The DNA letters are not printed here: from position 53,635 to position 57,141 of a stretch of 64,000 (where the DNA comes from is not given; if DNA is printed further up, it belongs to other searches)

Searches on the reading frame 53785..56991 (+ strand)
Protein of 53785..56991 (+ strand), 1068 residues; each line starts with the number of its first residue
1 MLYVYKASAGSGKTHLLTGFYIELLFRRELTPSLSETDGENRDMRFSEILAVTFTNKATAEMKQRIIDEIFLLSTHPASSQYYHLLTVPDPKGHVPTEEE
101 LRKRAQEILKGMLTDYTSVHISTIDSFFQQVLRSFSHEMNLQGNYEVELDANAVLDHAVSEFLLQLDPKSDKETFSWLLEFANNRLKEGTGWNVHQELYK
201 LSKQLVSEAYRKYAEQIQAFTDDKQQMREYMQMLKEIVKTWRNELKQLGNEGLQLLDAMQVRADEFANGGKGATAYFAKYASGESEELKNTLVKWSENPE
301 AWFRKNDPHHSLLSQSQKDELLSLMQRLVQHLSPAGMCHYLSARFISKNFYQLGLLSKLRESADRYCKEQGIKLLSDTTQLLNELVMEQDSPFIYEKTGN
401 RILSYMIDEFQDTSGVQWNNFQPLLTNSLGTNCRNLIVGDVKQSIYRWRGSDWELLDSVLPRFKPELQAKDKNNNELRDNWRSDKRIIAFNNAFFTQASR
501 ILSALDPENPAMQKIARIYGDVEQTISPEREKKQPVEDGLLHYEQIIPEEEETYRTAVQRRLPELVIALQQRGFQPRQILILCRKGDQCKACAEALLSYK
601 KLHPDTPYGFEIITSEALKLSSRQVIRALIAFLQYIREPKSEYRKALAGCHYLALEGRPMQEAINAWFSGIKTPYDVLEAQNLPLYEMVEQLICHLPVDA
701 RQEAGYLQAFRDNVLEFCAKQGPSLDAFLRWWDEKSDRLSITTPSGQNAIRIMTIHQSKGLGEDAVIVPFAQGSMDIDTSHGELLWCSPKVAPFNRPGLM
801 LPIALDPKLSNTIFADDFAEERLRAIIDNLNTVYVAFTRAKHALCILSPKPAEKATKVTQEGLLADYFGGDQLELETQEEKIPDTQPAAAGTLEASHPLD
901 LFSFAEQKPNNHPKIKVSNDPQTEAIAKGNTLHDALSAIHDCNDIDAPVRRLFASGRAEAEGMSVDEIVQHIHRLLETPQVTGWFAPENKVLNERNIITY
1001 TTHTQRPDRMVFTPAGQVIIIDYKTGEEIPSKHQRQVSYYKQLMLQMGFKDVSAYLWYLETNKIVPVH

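Call 90: search_protein_families(library=pfam, proteins=[window:53785-56991:+], max_evalue=0.0001)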
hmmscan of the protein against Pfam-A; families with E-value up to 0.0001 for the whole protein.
window:53785-56991:+ (1068 aa): 5 families
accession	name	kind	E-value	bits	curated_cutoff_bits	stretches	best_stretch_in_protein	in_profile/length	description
PF00580.27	UvrD-helicase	-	1.3e-34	120.5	23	1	7-460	20-267/271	UvrD/REP helicase N-terminal domain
PF13361.12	UvrD_C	-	2e-15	57.5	25.6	1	747-846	284-345/350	UvrD-like helicase C-terminal domain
PF13245.12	AAA_19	-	3.9e-07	30.7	25.1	0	6-69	17-64/134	AAA domain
PF13538.12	UvrD_C_2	-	7e-06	26.2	27.4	0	828-846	33-51/52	UvrD-like helicase C-terminal domain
PF12705.13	PDDEXK_1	-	7.8e-06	26.4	22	1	920-1046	29-171/247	PD-(D/E)XK nuclease superfamily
